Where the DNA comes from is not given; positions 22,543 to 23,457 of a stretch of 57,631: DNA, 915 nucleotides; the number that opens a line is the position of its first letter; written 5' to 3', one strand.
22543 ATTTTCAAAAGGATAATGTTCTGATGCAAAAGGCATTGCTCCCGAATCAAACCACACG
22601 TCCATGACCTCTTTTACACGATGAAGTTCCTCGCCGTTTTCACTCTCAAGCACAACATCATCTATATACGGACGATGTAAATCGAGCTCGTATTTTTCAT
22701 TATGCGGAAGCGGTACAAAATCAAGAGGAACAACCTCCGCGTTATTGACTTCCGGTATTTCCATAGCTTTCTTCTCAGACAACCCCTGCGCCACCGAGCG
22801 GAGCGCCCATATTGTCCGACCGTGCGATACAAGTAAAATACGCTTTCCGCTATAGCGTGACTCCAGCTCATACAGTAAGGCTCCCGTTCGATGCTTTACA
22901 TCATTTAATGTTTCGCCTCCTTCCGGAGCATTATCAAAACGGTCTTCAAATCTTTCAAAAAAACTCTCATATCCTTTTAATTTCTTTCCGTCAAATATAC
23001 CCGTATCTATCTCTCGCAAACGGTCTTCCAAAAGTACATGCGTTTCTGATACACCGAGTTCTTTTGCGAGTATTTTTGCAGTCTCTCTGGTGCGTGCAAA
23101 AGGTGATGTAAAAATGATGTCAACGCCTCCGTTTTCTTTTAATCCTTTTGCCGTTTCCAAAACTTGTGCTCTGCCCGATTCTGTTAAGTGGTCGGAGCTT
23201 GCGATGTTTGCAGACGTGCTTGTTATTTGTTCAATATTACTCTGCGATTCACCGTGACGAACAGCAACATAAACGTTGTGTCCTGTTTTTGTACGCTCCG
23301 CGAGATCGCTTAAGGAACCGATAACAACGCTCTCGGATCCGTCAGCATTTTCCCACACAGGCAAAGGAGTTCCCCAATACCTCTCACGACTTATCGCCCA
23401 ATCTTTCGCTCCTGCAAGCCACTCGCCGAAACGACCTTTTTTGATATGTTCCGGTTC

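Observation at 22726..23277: Complete histidine-phosphatase (PGAM-like) domain inserted in-frame inside isoleucyl-tRNA synthetase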

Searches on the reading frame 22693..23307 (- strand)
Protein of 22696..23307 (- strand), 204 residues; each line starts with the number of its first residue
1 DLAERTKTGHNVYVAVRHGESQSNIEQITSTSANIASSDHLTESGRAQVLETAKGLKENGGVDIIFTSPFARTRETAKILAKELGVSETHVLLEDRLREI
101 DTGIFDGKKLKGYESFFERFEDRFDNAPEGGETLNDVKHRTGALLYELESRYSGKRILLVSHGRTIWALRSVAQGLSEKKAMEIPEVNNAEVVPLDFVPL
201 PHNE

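Call 4: search_protein_families(library=ncbifam, proteins=[window:22726-23277:-], max_evalue=0.01)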
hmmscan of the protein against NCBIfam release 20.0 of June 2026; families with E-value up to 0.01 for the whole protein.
window:22726-23277:- (184 aa): 18 families
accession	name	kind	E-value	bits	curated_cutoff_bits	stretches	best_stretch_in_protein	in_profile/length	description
NF005567.0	PRK07238.1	equivalog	2.5e-24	86.3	326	1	4-161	181-335/378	bifunctional RNase H/acid phosphatase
NF038349.1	dPGM_arch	equivalog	2.5e-22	79.7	225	1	4-180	2-164/194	2,3-diphosphoglycerate-dependent phosphoglycerate mutase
TIGR03162.1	ribazole_cobC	equivalog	1.8e-18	66.6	162.9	1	6-175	4-167/176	alpha-ribazole phosphatase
NF002901.0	PRK03482.1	equivalog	3.7e-17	62.7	261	1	2-167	4-165/215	2,3-diphosphoglycerate-dependent phosphoglycerate mutase GpmB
NF045917.1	PhserinePhPspA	equivalog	1.4e-14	54.3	350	1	5-161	6-159/211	phosphoserine phosphatase PspA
NF002339.0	PRK01295.1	equivalog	7.9e-14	51.6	316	1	2-173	4-179/206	2,3-bisphosphoglycerate-dependent phosphoglycerate mutase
TIGR03848.1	MSMEG_4193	subfamily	6.3e-13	48.6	203.85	1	4-165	3-165/204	MSMEG_4193 family putative phosphomutase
NF011580.0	PRK15004.1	equivalog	3.7e-11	43.4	250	1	6-153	6-150/203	adenosylcobalamin/alpha-ribazole phosphatase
NF009994.0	PRK13463.1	equivalog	3.5e-08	33.5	277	1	2-160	5-159/203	phosphoserine phosphatase 1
NF010713.0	PRK14115.1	equivalog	5e-08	32.5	305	1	4-97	5-95/248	2,3-diphosphoglycerate-dependent phosphoglycerate mutase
TIGR01258.1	pgm_1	subfamily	5.6e-08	32.5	81.7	1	4-98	4-95/245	2,3-bisphosphoglycerate-dependent phosphoglycerate mutase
NF009993.0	PRK13462.1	equivalog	1.8e-07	31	226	1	4-159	9-154/203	acid phosphatase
NF010718.0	PRK14120.1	equivalog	2.1e-07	30.5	366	1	4-99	8-100/249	phosphoglyceromutase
NF010716.0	PRK14118.1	equivalog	3.2e-07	29.9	409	0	4-74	4-71/227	2,3-diphosphoglycerate-dependent phosphoglycerate mutase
NF002217.0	PRK01112.1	equivalog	7.1e-07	28.8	320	1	4-71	5-67/228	2,3-bisphosphoglycerate-dependent phosphoglycerate mutase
TIGR00249.1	sixA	equivalog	1.2e-06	28.5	74.5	1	6-81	6-74/154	phosphohistidine phosphatase SixA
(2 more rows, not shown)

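Call 8: search_solved_structures(query=window:22696-23307:-, max_evalue=0.001, show_alignments=3)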
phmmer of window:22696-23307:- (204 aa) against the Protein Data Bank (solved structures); distinct sequences matched with E-value up to 0.001: 17.
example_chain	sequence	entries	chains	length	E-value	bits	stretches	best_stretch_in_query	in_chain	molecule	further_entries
4ij5_A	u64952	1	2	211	2e-09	41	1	15-175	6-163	Phosphoserine phosphatase 1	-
1ebb_A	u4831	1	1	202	7e-09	39.2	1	15-170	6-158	PHOSPHATASE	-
4ij6_A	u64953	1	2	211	7.4e-09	39.1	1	40-175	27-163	Phosphoserine phosphatase 1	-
1h2e_A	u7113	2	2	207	7.4e-09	39.1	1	15-170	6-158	PHOSPHATASE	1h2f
1fzt_A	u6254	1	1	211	1.4e-08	38.2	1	6-179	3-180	PHOSPHOGLYCERATE MUTASE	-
5um0_A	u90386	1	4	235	1.5e-07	34.9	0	10-85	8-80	2,3-bisphosphoglycerate-dependent phosphoglycerate mutase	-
3e9c_A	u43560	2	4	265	3.1e-07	33.9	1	15-152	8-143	Zgc:56074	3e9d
4emb_A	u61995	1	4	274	8.8e-07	32.4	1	14-108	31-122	2,3-bisphosphoglycerate-dependent phosphoglycerate mutase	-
5zkk_A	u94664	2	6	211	1.9e-06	31.3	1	14-172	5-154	Phosphoglycerate mutase family protein, putative | Phosphoglycerate mutase family protein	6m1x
3d8h_A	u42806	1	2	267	5.8e-06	29.7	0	14-109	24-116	Glycolytic phosphoglycerate mutase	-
3e9e_A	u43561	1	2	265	7e-06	29.4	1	15-152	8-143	Zgc:56074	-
9mmh_A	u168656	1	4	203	9.9e-06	28.9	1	16-185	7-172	Phosphoglycerate mutase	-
3dcy_A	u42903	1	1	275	2.3e-05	27.8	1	14-140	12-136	REGULATOR PROTEIN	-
5zr2_A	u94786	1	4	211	2.9e-05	27.4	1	38-172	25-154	Phosphoglycerate mutase family protein, putative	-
3f3k_A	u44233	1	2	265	0.00014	25.2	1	16-199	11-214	Uncharacterized protein YKR043C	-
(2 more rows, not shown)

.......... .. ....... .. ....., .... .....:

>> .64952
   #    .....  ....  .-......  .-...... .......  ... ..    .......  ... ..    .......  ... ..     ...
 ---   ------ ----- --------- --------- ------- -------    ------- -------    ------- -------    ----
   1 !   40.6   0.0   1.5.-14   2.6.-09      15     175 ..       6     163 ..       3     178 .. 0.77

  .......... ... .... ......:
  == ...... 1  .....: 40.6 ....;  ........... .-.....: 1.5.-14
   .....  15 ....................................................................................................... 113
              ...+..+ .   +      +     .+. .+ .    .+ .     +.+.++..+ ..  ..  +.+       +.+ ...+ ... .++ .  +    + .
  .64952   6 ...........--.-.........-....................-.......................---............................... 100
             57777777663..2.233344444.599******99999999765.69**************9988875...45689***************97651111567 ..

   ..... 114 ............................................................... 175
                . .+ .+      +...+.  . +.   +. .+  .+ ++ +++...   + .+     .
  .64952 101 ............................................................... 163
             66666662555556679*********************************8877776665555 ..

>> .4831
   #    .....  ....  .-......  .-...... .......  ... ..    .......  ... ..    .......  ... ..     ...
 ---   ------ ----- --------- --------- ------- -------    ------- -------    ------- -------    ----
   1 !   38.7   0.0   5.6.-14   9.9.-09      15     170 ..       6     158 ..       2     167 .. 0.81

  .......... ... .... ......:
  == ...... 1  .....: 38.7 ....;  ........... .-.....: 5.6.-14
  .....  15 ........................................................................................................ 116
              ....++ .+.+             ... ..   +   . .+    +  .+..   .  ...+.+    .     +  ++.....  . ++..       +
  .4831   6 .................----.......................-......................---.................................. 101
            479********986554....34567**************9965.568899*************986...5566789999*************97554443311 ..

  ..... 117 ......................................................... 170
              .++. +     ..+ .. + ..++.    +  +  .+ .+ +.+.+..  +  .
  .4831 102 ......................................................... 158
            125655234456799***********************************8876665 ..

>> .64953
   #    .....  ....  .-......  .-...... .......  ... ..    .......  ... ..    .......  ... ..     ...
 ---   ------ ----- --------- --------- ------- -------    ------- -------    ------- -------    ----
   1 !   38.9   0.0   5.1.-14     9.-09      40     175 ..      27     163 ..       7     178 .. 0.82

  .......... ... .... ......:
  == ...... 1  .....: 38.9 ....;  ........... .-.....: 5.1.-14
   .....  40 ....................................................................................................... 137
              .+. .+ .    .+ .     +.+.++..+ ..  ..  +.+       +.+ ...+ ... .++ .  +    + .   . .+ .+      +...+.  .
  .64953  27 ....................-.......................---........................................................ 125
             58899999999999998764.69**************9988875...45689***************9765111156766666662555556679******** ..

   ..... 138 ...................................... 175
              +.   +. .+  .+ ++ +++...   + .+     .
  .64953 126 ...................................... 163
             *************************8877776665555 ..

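Call 17: find_related_loci(query=window:22693-23298:-, collection=genome_contigs, flank=4000)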
Query window:22693-23298:- (202 aa) in genome_contigs; peptide patterns used: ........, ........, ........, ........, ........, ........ (x = any residue, [..] = any of these).
388 stretches matched a pattern; 9 encode a relative of the query (tblastn E <= 1e-3); 9 distinct loci.
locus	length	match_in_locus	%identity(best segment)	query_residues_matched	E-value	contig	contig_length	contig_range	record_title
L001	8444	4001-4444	31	13-163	1e-10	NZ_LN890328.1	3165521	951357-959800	Clostridium neonatale strain LCDC no.99-A-005, whole genome shotgun sequence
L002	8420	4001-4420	32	10-166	1e-9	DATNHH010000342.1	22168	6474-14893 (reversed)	MAG TPA_asm: Nitrososphaerales archaeon isolate SMAG_U11342 k141_329925, whole genome shotgun sequence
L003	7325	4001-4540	26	12-195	5e-13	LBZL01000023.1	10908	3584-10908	MAG: Candidatus Nomurabacteria bacterium GW2011_GWB1_40_7 UU13_C0023, whole genome shotgun sequence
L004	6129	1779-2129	31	38-159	6e-8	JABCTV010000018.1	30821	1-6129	MAG: Candidatus Thorarchaeota archaeon isolate HM6_B34 NODE_481_length_30821_cov_0.441389, whole genome shotgun sequence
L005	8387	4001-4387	29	11-129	1e-7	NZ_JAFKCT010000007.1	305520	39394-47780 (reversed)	Algoriphagus oliviformis strain H41 7, whole genome shotgun sequence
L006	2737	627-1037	30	13-166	3e-7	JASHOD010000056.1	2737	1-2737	MAG: Nitrososphaerales archaeon isolate JOPF014 JOPF_NEAR_contig_614784, whole genome shotgun sequence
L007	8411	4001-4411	30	13-166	5e-7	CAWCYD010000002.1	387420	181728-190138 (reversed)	MAG: uncultured archaeon isolate MFD09222.bin.2.165 genome assembly, contig: contig_77740, whole genome shotgun sequence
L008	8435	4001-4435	28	13-177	7e-7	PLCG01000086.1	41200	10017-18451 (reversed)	MAG: Thaumarchaeota archaeon isolate palsa_1368 73.20111000_P3M.136_contig_12099, whole genome shotgun sequence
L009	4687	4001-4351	31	38-159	8e-7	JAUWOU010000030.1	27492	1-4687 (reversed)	MAG: Candidatus Thorarchaeota archaeon isolate CSMAG_2458 CSMAG_2458_k141_884625_length_27492_cov_10.0000, whole genome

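Call 23: search_protein_representatives(protein=window:22693-23298:-)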
Query: 202 residues. Proteins with E-value up to 0.001 (for the whole library): 11162; up to 1e-10: 1085; up to 1e-30: 31. The best 150 are listed.
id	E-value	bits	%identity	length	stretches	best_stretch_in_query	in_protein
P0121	9.6e-48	179.0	46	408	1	6-201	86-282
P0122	4.2e-42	160.7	48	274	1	2-201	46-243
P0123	6.5e-40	153.5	40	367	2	2-189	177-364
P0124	4.8e-39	150.7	33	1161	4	13-168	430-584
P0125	5.1e-39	150.6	41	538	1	7-201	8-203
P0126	3.1e-38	148.0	45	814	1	3-201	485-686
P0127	8.7e-36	140.1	40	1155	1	1-200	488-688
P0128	2.3e-35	138.7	39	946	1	4-201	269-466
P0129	3.8e-35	138.0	39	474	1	6-201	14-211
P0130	4.5e-35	137.7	42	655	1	13-201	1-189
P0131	1.9e-34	135.7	41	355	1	4-201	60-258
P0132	2.1e-34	135.5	42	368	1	13-201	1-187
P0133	3.2e-34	134.9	41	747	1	4-201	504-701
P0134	1.2e-33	133.1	45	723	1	4-201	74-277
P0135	1.3e-33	132.9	39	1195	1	1-201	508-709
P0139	1.2e-32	129.8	38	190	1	7-189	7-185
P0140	2.7e-32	128.7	35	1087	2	7-194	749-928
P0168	4.7e-29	118.1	37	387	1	7-185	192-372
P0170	8.3e-29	117.3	34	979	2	10-177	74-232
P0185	1.0e-26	110.4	32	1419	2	7-192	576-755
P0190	2.1e-26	109.5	34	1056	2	10-169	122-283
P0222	6.1e-24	101.4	41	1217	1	6-187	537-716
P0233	1.4e-23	100.2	38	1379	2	4-166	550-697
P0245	1.1e-22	97.3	39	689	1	7-180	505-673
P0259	5.6e-22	95.0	35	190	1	8-183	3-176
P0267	1.3e-21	93.8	34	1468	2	10-196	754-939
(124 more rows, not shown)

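Call 27: search_protein_families(library=pfam, proteins=[P0124, P0185, P0233, P0267, P0222, P0245, P0168, P0140], max_evalue=0.001)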
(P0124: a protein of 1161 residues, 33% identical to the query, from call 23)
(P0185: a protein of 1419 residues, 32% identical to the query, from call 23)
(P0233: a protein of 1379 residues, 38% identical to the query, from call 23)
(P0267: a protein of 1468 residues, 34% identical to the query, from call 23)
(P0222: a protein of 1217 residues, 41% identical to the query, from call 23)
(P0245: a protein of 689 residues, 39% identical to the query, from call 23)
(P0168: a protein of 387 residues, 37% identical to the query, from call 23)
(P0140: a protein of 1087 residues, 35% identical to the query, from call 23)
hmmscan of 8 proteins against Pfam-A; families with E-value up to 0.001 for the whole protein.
P0124 (1161 aa): 3 families
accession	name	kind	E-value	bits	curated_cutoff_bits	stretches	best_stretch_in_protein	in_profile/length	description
PF00300.27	His_Phos_1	-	9.9e-126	417.3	21.7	4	427-595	1-167/194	Histidine phosphatase superfamily (branch 1)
PF00133.28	tRNA-synt_1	-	1.6e-74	251.6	22.7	2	14-417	2-198/414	tRNA synthetases class I (I, L, M and V)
PF09334.17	tRNA-synt_1g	-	1e-12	48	20.1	1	42-185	8-135/391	tRNA synthetases class I (M)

P0185 (1419 aa): 5 families
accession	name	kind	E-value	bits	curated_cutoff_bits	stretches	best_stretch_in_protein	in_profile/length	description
PF00133.28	tRNA-synt_1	-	8.4e-131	437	22.7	2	22-568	2-314/414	tRNA synthetases class I (I, L, M and V)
PF00300.27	His_Phos_1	-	3.1e-58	197.1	21.7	2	889-1035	1-156/194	Histidine phosphatase superfamily (branch 1)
PF08264.19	Anticodon_1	-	1.6e-27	96.6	25.1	1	1069-1214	1-146/148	Anticodon-binding domain of tRNA ligase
PF19302.4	DUF5915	-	2.6e-22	79.8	27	1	1232-1416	3-194/195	Domain of unknown function (DUF5915)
PF09334.17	tRNA-synt_1g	-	3.9e-15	56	20.1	2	52-191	8-128/391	tRNA synthetases class I (M)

P0233 (1379 aa): 5 families
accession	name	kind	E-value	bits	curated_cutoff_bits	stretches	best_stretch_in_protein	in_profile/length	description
PF00133.28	tRNA-synt_1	-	1.9e-123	412.7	22.7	2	22-548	2-319/414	tRNA synthetases class I (I, L, M and V)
PF00300.27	His_Phos_1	-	3.3e-59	200.3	21.7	2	558-724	3-180/194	Histidine phosphatase superfamily (branch 1)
PF08264.19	Anticodon_1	-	3.9e-29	101.9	25.1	1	1034-1181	1-146/148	Anticodon-binding domain of tRNA ligase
PF19302.4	DUF5915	-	5e-27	95.2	27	1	1194-1377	2-194/195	Domain of unknown function (DUF5915)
PF09334.17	tRNA-synt_1g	-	5e-15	55.6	20.1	1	52-191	8-128/391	tRNA synthetases class I (M)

P0267 (1468 aa): 5 families
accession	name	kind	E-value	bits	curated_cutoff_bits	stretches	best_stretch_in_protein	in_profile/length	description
PF00133.28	tRNA-synt_1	-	3e-124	415.4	22.7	2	24-529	2-266/414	tRNA synthetases class I (I, L, M and V)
PF00300.27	His_Phos_1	-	8.8e-81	270.6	21.7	2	755-938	2-182/194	Histidine phosphatase superfamily (branch 1)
PF19302.4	DUF5915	-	1.1e-23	84.2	27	1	1288-1467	2-194/195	Domain of unknown function (DUF5915)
PF08264.19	Anticodon_1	-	7.3e-22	78.3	25.1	1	1118-1265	1-144/148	Anticodon-binding domain of tRNA ligase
PF09334.17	tRNA-synt_1g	-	3e-12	46.4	20.1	1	67-119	8-60/391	tRNA synthetases class I (M)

P0222 (1217 aa): 5 families
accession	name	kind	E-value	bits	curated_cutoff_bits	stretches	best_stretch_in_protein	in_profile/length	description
PF00133.28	tRNA-synt_1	-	2.7e-132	441.9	22.7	2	19-541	2-327/414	tRNA synthetases class I (I, L, M and V)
PF00300.27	His_Phos_1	-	2.2e-35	122.5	21.7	1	542-705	2-166/194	Histidine phosphatase superfamily (branch 1)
PF08264.19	Anticodon_1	-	1.8e-34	119.2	25.1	1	869-1013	1-146/148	Anticodon-binding domain of tRNA ligase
PF19302.4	DUF5915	-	1.4e-32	113.3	27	1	1029-1213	2-194/195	Domain of unknown function (DUF5915)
PF09334.17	tRNA-synt_1g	-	2.8e-14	53.1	20.1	1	751-826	302-372/391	tRNA synthetases class I (M)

P0245 (689 aa): 4 families
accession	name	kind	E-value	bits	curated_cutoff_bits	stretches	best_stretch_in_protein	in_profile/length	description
PF05746.21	DALR_1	-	1e-34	119.6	22.3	1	390-503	1-117/117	DALR anticodon binding domain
PF00300.27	His_Phos_1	-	4.5e-32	111.7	21.7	1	509-671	2-166/194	Histidine phosphatase superfamily (branch 1)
PF03485.21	Arg_tRNA_synt_N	-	4.4e-18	66.1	21.5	1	4-83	5-85/85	Arginyl tRNA synthetase N terminal domain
PF00750.26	tRNA-synt_1d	-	7e-17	61.9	23.3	2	182-345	123-290/349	tRNA synthetases class I (R), catalytic domain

P0168 (387 aa): 2 families
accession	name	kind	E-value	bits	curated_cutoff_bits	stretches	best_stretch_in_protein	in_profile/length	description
PF01300.24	Sua5_yciO_yrdC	-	7.5e-40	136.7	25.1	1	16-188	3-178/178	Telomere recombination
PF00300.27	His_Phos_1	-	7.3e-28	98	21.7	1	196-368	2-169/194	Histidine phosphatase superfamily (branch 1)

P0140 (1087 aa): 3 families
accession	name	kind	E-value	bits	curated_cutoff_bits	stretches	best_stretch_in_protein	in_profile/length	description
PF00133.28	tRNA-synt_1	-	1.5e-135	452.6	22.7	3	21-528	2-285/414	tRNA synthetases class I (I, L, M and V)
PF00300.27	His_Phos_1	-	6.9e-69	231.8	21.7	2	541-697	1-163/194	Histidine phosphatase superfamily (branch 1)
PF09334.17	tRNA-synt_1g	-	1.1e-16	61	20.1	2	51-190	8-128/391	tRNA synthetases class I (M)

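Call 29: search_protein_families(library=ncbifam, proteins=[P0124, P0245, P0168, P0185], max_evalue=1e-10)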
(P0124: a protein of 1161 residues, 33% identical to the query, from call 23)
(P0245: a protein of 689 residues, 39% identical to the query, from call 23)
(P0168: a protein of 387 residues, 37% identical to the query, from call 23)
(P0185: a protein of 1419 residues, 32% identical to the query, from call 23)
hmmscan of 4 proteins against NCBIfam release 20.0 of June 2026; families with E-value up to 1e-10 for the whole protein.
P0124 (1161 aa): 33 families (the best 25 are shown)
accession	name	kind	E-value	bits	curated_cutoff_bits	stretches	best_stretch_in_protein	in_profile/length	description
NF004349.1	PRK05729.1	equivalog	1.3e-122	410.8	704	3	2-225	1-229/860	valine--tRNA ligase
TIGR00422.1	valS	equivalog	1.5e-113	380.5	612.1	3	1-225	1-235/863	valine--tRNA ligase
NF011492.0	PRK14900.1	equivalog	5.8e-90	302.5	1783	3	2-225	10-244/1044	valine--tRNA ligase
TIGR03162.1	ribazole_cobC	equivalog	2.3e-81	271.4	162.9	3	887-1048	1-168/176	alpha-ribazole phosphatase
NF005567.0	PRK07238.1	equivalog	1.5e-72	245.1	326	3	423-585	176-336/378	bifunctional RNase H/acid phosphatase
NF038349.1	dPGM_arch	equivalog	8.8e-72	241.1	225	4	888-1013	2-124/194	2,3-diphosphoglycerate-dependent phosphoglycerate mutase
NF002901.0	PRK03482.1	equivalog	9.5e-68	228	261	3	426-584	3-159/215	2,3-diphosphoglycerate-dependent phosphoglycerate mutase GpmB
TIGR00392.1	ileS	equivalog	9.5e-59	199.4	621.4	1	5-417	6-430/861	isoleucine--tRNA ligase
NF009687.0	PRK13208.1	equivalog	1.6e-58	198.6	738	2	2-225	7-234/801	valine--tRNA ligase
NF011580.0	PRK15004.1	equivalog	4.3e-58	196.6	250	3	886-1047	2-172/203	adenosylcobalamin/alpha-ribazole phosphatase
NF045917.1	PhserinePhPspA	equivalog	3.6e-52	177.1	350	2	426-623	3-197/211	phosphoserine phosphatase PspA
TIGR03848.1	MSMEG_4193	subfamily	1.1e-48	165.4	203.85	2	887-980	2-94/204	MSMEG_4193 family putative phosphomutase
TIGR00249.1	sixA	equivalog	1.1e-36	126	74.5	0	887-966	3-79/154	phosphohistidine phosphatase SixA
NF002339.0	PRK01295.1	equivalog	1.2e-36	126.1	316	1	885-977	3-98/206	2,3-bisphosphoglycerate-dependent phosphoglycerate mutase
NF009993.0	PRK13462.1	equivalog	1.4e-34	119.5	226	1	884-1031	5-154/203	acid phosphatase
NF040702.1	ileS_w_GNAT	exception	5.6e-31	107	1999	1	28-196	42-218/1100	isoleucine--tRNA ligase, N-acetyltransferase domain-containing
TIGR01258.1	pgm_1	subfamily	2.2e-28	99.3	81.7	1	885-955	1-73/245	2,3-bisphosphoglycerate-dependent phosphoglycerate mutase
NF010713.0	PRK14115.1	equivalog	1.3e-25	90.1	305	1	885-974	2-94/248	2,3-diphosphoglycerate-dependent phosphoglycerate mutase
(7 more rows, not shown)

P0245 (689 aa): 11 families
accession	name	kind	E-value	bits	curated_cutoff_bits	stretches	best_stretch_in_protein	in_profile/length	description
TIGR00456.1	argS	equivalog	3.4e-121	405.4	261.65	2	187-503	230-569/569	arginine--tRNA ligase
NF002446.0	PRK01611.3-3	equivalog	9.3e-58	196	399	2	8-176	11-180/636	arginine--tRNA ligase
NF002447.0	PRK01611.3-4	equivalog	5.4e-55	187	460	2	2-166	5-164/613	arginine--tRNA ligase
NF045898.1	ArgS_rel_codon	equivalog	3.2e-28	99.2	340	2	349-503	171-327/327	ArgS-related anticodon-binding protein NrtL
NF038349.1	dPGM_arch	equivalog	3.3e-20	72.8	225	1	510-670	3-155/194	2,3-diphosphoglycerate-dependent phosphoglycerate mutase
NF005567.0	PRK07238.1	equivalog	5.7e-20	72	326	1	507-663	179-338/378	bifunctional RNase H/acid phosphatase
TIGR03162.1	ribazole_cobC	equivalog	1.1e-19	70.6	162.9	1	510-668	3-160/176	alpha-ribazole phosphatase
NF045917.1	PhserinePhPspA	equivalog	5.6e-17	62.1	350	1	536-666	27-164/211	phosphoserine phosphatase PspA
NF002901.0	PRK03482.1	equivalog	1.2e-15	57.7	261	1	509-664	5-162/215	2,3-diphosphoglycerate-dependent phosphoglycerate mutase GpmB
TIGR03848.1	MSMEG_4193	subfamily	2.4e-11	43.5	203.85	1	510-654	4-154/204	MSMEG_4193 family putative phosphomutase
NF002339.0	PRK01295.1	equivalog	4.8e-11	42.5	316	0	510-675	7-181/206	2,3-bisphosphoglycerate-dependent phosphoglycerate mutase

P0168 (387 aa): 8 families
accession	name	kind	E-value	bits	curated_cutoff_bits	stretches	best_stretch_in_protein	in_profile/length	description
TIGR00057.1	TIGR00057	equivalog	4.5e-43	146.8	123.2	1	5-190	7-193/202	L-threonylcarbamoyladenylate synthase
NF038349.1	dPGM_arch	equivalog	5.2e-24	85.2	225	1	197-364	3-155/194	2,3-diphosphoglycerate-dependent phosphoglycerate mutase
NF007919.1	PRK10634.1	equivalog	9.5e-19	67.6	175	1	12-170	1-162/176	L-threonylcarbamoyladenylate synthase type 1 TsaC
NF045917.1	PhserinePhPspA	equivalog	1.6e-17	63.9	350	1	194-357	3-161/211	phosphoserine phosphatase PspA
TIGR03162.1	ribazole_cobC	equivalog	1.1e-16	60.7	162.9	1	197-366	3-164/176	alpha-ribazole phosphatase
NF002901.0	PRK03482.1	equivalog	5.3e-13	49.1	261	1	195-360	4-164/215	2,3-diphosphoglycerate-dependent phosphoglycerate mutase GpmB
NF005567.0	PRK07238.1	equivalog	4e-12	46.2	326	1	190-353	175-333/378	bifunctional RNase H/acid phosphatase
TIGR03848.1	MSMEG_4193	subfamily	1.5e-11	44.2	203.85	1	196-347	3-153/204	MSMEG_4193 family putative phosphomutase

P0185 (1419 aa): 28 families (the best 25 are shown)
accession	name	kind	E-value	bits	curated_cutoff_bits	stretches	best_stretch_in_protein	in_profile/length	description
TIGR00392.1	ileS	equivalog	3.4e-245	816.2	621.4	3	16-576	9-559/861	isoleucine--tRNA ligase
NF000258.1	MupB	exception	6.1e-175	583.8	1900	3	19-587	9-547/1033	mupirocin-resistant isoleucine--tRNA ligase MupB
NF000257.1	MupA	exception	2.8e-173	578.2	1900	3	20-566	10-522/1024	mupirocin-resistant isoleucine--tRNA ligase MupA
TIGR00422.1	valS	equivalog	1.6e-107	360.6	612.1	4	15-242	7-225/863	valine--tRNA ligase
NF009687.0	PRK13208.1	equivalog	1.6e-101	340.8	738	4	14-244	11-226/801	valine--tRNA ligase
NF004349.1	PRK05729.1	equivalog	5.2e-86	289.6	704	4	15-206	6-191/860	valine--tRNA ligase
NF040702.1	ileS_w_GNAT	exception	1.9e-81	274.1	1999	3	19-264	23-276/1100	isoleucine--tRNA ligase, N-acetyltransferase domain-containing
NF011492.0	PRK14900.1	equivalog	6.1e-48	163.4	1783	2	334-568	270-472/1044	valine--tRNA ligase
NF000540.1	alt_ValS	exception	5.2e-46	157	900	1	393-568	336-514/827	valine--tRNA ligase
NF038349.1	dPGM_arch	equivalog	3.5e-42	144.5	225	2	890-1036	2-147/194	2,3-diphosphoglycerate-dependent phosphoglycerate mutase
NF008957.0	PRK12300.1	subfamily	8e-42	143.2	677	1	18-350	9-316/946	leucine--tRNA ligase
NF005567.0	PRK07238.1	equivalog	1e-38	133.6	326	2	880-1030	171-330/378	bifunctional RNase H/acid phosphatase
TIGR00396.1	leuS_bact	equivalog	1.5e-35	122.6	548.4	1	19-195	7-164/843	leucine--tRNA ligase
TIGR03162.1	ribazole_cobC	equivalog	6.9e-35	120.1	162.9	2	580-729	2-151/176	alpha-ribazole phosphatase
TIGR00395.1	leuS_arch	equivalog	6.9e-34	117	648.5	1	19-350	4-310/938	leucine--tRNA ligase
NF045917.1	PhserinePhPspA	equivalog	1.6e-28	99.9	350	2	888-1030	3-154/211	phosphoserine phosphatase PspA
NF002901.0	PRK03482.1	equivalog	5.8e-22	78.4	261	1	579-671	4-90/215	2,3-diphosphoglycerate-dependent phosphoglycerate mutase GpmB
TIGR00249.1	sixA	equivalog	1.9e-19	70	74.5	0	580-656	4-71/154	phosphohistidine phosphatase SixA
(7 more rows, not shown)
